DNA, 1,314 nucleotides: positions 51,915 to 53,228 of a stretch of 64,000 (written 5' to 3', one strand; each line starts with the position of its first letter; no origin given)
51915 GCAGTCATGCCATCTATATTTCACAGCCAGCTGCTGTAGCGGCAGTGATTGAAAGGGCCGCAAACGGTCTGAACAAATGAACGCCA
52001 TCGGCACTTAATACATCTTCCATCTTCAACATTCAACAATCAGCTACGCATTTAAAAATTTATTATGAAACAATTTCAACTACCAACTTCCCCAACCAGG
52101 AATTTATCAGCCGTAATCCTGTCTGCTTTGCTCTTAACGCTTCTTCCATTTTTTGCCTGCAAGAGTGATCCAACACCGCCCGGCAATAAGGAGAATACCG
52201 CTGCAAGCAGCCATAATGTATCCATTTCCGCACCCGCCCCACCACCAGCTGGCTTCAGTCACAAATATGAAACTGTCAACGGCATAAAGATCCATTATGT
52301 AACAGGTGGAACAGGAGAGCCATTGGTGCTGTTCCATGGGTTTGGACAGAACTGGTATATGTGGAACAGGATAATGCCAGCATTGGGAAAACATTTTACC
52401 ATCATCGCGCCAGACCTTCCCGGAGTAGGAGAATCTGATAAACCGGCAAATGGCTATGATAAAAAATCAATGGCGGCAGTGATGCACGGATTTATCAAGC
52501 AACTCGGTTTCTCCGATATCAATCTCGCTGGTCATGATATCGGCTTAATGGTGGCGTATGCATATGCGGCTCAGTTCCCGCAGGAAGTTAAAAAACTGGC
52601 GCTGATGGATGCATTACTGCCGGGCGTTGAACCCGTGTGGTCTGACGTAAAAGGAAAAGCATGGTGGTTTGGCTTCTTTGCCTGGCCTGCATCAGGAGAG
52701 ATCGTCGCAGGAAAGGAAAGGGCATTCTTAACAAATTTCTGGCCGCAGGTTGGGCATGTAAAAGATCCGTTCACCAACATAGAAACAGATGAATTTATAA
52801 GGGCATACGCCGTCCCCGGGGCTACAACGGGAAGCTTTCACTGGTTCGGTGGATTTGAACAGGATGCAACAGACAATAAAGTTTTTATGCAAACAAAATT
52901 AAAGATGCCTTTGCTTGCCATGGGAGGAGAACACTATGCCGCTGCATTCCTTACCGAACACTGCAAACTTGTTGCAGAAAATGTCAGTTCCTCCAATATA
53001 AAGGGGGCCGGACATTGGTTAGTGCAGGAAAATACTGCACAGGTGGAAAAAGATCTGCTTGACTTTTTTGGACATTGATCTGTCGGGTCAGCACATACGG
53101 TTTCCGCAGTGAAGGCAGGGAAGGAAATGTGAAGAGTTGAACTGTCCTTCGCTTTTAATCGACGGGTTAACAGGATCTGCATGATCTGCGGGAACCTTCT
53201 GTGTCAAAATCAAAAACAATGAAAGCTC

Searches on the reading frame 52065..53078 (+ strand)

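Call 4: search_protein_families(library=pfam, proteins=[window:52065-53078:+], max_evalue=0.01)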
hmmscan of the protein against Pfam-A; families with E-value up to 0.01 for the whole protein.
window:52065-53078:+ (337 aa): 2 families
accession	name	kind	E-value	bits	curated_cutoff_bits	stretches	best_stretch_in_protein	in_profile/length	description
PF00561.26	Abhydrolase_1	-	7.3e-27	95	25.8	1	86-198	2-115/245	alpha/beta hydrolase fold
PF12697.13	Abhydrolase_6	-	5.8e-15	57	26.3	1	87-327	1-214/217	Alpha/beta hydrolase family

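Call 78: search_protein_families(library=ncbifam, proteins=[window:52065-53078:+], max_evalue=0.00001)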
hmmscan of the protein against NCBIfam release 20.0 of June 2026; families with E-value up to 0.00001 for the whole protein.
window:52065-53078:+ (337 aa): 18 families
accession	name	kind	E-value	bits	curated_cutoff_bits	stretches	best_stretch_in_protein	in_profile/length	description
NF002938.0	PRK03592.1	equivalog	1.3e-29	103.4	241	1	64-261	10-204/298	haloalkane dehalogenase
NF011457.0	PRK14875.1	equivalog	5.4e-23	81.5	307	1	66-181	112-229/372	acetoin dehydrogenase dihydrolipoyllysine-residue acetyltransferase subunit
NF051488.1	bifunc_PcaDC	exception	5.4e-19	68.6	390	1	78-183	4-111/375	bifunctional 3-oxoadipate enol-lactonase/4-carboxymuconolactone decarboxylase PcaDC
NF002043.0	PRK00870.1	subfamily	6.5e-16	58.6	265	1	72-189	32-154/302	haloalkane dehalogenase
NF050089.1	i_nPHAscl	equivalog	1.3e-15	57.2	300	1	72-183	5-117/288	intracellular short-chain-length polyhydroxyalkanoate depolymerase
TIGR02427.1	protocat_pcaD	equivalog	2.1e-15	56.8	255.85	1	76-182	2-111/251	3-oxoadipate enol-lactonase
TIGR03695.1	menH_SHCHC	equivalog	5.2e-15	55.6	208.55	1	85-182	3-103/252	2-succinyl-6-hydroxy-2,4-cyclohexadiene-1-carboxylate synthase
NF002873.0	PRK03204.1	equivalog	1.1e-13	51.2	466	1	68-183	18-134/286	haloalkane dehalogenase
TIGR01738.1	bioH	equivalog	5.9e-13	49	206.95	1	84-181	3-96/245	pimeloyl-ACP methyl ester esterase BioH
NF045632.1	hydroxlase_HsaD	equivalog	1.3e-12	47.3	400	1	67-182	15-136/290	4,5:9,10-diseco-3-hydroxy-5,9,17-trioxoandrosta-1(10),2-diene-4-oate hydrolase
NF051487.1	bifunc_PcaCD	exception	2.6e-12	46.6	430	1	63-181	145-269/413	bifunctional 4-carboxymuconolactone decarboxylase/3-oxoadipate enol-lactonase PcaCD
TIGR03056.1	bchO_mg_che_rel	equivalog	3.1e-11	42.8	172.55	1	67-172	9-117/278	alpha/beta fold hydrolase BchO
TIGR02240.1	PHA_depoly_arom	equivalog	9.1e-10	38.3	250.6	1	85-181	26-122/276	poly(3-hydroxyalkanoate) depolymerase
NF004514.1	PRK05855.1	equivalog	2.1e-09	36.5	455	1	83-168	21-109/578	SDR family oxidoreductase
TIGR03611.1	RutD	equivalog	4.4e-09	36.1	238.5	1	83-183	12-113/258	pyrimidine utilization protein D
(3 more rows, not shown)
